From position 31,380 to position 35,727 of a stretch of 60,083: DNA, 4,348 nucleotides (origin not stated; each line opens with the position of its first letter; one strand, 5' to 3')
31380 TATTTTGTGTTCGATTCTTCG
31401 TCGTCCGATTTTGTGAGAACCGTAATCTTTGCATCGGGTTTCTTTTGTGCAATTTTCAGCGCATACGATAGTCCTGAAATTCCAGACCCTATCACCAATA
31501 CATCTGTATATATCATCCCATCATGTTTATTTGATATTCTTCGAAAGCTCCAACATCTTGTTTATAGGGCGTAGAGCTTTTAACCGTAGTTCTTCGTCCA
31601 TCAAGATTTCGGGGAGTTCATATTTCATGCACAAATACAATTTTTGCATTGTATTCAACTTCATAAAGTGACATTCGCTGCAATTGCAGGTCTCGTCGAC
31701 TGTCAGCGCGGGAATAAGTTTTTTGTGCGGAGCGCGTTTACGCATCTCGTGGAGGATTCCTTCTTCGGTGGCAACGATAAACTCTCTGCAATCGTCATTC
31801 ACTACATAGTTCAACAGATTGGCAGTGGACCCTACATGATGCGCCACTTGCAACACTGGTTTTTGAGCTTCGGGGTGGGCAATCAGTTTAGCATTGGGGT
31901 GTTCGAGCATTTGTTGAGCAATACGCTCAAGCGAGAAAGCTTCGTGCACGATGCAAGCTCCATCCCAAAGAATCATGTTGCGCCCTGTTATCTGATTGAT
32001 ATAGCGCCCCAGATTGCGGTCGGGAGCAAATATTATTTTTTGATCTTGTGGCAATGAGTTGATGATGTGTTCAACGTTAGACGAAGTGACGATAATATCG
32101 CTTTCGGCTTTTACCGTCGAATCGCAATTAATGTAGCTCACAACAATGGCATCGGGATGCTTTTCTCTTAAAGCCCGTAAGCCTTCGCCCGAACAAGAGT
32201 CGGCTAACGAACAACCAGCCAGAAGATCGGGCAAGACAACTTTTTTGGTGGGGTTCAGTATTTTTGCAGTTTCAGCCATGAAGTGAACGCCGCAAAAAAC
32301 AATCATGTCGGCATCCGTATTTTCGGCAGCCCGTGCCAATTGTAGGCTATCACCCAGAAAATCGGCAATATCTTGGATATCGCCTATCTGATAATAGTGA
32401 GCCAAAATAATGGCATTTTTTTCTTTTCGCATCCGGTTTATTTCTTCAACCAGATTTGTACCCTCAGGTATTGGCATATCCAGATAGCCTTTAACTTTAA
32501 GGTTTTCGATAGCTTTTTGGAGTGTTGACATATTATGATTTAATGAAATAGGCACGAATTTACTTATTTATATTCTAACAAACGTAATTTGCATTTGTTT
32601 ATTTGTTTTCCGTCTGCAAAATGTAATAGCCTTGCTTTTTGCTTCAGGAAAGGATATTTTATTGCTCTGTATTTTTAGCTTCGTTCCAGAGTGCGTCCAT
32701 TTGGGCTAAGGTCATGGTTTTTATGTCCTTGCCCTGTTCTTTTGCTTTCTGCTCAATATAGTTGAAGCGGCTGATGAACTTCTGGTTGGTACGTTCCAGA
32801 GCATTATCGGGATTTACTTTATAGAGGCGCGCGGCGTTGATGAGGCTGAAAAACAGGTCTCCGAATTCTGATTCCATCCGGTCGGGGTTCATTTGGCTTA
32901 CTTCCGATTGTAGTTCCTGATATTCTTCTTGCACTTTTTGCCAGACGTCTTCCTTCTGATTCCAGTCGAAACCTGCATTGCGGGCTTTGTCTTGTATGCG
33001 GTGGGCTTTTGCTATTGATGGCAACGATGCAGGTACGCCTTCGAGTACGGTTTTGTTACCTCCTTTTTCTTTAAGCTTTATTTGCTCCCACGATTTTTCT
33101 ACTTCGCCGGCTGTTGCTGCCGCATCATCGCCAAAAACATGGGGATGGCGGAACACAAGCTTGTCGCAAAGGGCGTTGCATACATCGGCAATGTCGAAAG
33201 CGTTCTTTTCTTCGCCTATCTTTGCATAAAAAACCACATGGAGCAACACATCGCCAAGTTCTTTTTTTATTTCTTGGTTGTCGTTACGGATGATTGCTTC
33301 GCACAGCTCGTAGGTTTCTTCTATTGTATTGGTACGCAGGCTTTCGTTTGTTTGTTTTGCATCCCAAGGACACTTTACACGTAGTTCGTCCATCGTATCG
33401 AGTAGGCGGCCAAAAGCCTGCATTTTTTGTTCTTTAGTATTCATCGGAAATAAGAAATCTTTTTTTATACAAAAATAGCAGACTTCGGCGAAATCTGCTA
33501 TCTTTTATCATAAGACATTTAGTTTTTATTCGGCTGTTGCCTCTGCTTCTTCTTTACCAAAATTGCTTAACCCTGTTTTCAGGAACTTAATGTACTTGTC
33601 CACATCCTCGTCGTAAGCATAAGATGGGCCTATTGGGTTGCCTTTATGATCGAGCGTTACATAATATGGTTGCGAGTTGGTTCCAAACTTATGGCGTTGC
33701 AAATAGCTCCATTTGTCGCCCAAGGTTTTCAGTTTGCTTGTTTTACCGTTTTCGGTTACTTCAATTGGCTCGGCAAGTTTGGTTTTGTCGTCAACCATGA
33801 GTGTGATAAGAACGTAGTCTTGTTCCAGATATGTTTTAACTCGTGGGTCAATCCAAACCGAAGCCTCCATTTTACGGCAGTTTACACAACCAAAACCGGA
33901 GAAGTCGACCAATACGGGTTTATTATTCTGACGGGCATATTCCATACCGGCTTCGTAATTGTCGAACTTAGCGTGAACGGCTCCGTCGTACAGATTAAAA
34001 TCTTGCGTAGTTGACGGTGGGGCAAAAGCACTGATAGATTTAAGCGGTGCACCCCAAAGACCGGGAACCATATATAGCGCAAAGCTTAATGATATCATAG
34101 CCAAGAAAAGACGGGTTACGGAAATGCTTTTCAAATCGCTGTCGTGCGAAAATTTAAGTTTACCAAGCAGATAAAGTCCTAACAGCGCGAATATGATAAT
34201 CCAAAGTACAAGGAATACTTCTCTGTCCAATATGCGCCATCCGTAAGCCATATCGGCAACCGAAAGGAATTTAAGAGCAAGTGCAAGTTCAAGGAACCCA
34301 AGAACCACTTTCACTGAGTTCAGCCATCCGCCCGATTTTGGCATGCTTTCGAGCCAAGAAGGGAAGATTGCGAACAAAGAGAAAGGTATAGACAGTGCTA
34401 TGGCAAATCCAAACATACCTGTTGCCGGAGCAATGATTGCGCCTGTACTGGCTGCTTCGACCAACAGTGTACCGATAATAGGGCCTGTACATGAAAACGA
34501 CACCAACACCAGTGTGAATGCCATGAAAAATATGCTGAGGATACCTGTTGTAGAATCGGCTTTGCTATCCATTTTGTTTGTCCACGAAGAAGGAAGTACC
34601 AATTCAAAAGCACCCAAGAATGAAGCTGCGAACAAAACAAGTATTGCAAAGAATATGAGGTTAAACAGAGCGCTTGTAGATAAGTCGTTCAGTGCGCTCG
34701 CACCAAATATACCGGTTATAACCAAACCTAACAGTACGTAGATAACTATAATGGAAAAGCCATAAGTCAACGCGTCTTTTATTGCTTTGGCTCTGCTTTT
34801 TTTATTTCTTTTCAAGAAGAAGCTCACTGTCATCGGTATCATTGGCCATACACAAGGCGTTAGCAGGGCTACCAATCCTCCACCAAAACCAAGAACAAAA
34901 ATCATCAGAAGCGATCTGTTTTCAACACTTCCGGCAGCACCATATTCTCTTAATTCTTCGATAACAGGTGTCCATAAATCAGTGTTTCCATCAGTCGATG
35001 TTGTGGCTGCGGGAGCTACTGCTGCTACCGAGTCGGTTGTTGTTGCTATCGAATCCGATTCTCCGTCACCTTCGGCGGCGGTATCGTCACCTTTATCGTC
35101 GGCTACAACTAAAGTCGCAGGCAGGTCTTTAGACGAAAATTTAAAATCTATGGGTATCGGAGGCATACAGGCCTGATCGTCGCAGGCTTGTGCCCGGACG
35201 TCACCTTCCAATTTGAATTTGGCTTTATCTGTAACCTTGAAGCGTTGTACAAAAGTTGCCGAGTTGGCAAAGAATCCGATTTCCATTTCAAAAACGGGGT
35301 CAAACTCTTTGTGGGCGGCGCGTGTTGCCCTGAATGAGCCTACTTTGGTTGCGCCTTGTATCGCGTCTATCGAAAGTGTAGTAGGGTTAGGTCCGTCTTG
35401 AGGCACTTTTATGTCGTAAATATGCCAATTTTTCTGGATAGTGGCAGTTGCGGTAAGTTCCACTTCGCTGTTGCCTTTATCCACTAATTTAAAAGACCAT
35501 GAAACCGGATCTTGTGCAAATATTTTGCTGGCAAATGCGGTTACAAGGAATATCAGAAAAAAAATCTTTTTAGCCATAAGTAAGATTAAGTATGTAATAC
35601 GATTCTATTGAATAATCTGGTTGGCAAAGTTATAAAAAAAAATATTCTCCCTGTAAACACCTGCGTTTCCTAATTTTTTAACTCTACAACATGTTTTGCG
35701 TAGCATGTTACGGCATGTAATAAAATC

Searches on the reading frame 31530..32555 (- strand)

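Call 84: search_protein_families(library=pfam, proteins=[window:31530-32555:-], max_evalue=0.00001)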
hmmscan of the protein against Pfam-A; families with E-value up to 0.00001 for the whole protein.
window:31530-32555:- (342 aa): 1 family
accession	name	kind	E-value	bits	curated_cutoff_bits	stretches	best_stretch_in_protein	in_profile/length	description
PF02445.21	NadA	-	8.3e-117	390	27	1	37-336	1-295/295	Quinolinate synthetase A protein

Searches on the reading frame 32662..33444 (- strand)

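Call 84: search_protein_families(library=pfam, proteins=[window:32662-33444:-], max_evalue=0.00001)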
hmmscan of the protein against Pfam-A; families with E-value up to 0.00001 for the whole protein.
window:32662-33444:- (261 aa): 2 families
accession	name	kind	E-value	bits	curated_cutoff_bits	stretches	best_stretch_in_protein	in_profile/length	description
PF03819.22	MazG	-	3.3e-38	130.3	22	2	31-104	1-74/74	MazG nucleotide pyrophosphohydrolase domain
PF01503.22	PRA-PH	-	3e-10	40.8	21.3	0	10-70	3-64/86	Phosphoribosyl-ATP pyrophosphohydrolase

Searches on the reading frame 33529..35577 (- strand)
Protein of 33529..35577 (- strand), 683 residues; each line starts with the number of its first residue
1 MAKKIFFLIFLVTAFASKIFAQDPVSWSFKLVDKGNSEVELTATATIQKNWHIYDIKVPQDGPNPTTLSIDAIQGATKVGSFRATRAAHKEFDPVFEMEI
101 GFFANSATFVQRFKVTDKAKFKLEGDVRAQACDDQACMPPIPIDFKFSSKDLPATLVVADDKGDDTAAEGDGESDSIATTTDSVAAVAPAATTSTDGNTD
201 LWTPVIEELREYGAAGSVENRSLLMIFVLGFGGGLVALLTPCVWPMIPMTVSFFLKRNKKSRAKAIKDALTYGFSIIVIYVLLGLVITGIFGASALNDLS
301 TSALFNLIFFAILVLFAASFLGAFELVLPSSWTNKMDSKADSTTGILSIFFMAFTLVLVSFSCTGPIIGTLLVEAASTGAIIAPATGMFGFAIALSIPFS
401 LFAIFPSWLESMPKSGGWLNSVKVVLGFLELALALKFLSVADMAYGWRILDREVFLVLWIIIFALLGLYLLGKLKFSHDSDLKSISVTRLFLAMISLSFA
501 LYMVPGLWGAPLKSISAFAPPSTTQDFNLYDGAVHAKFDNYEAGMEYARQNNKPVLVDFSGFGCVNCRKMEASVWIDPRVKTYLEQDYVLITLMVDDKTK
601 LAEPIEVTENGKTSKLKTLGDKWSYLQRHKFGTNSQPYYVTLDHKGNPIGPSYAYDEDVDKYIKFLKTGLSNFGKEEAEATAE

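Call 84: search_protein_families(library=pfam, proteins=[window:33529-35577:-], max_evalue=0.00001)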
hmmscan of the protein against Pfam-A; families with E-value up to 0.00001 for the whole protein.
window:33529-35577:- (683 aa): 4 families
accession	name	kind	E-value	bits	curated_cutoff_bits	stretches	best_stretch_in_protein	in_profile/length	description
PF02683.22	DsbD_TM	-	1.7e-26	93.3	27.1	1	224-438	2-215/219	Cytochrome C biogenesis protein transmembrane domain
PF13899.12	Thioredoxin_7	-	1.6e-11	44.6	27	1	540-598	5-63/83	Thioredoxin-like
PF13098.12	Thioredoxin_2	-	2.3e-07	31.5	27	1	548-647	1-86/104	Thioredoxin-like domain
PF11412.14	DsbD_N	-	4.1e-06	27.3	25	1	36-142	17-112/119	Thiol:disulfide interchange protein DsbD, N-terminal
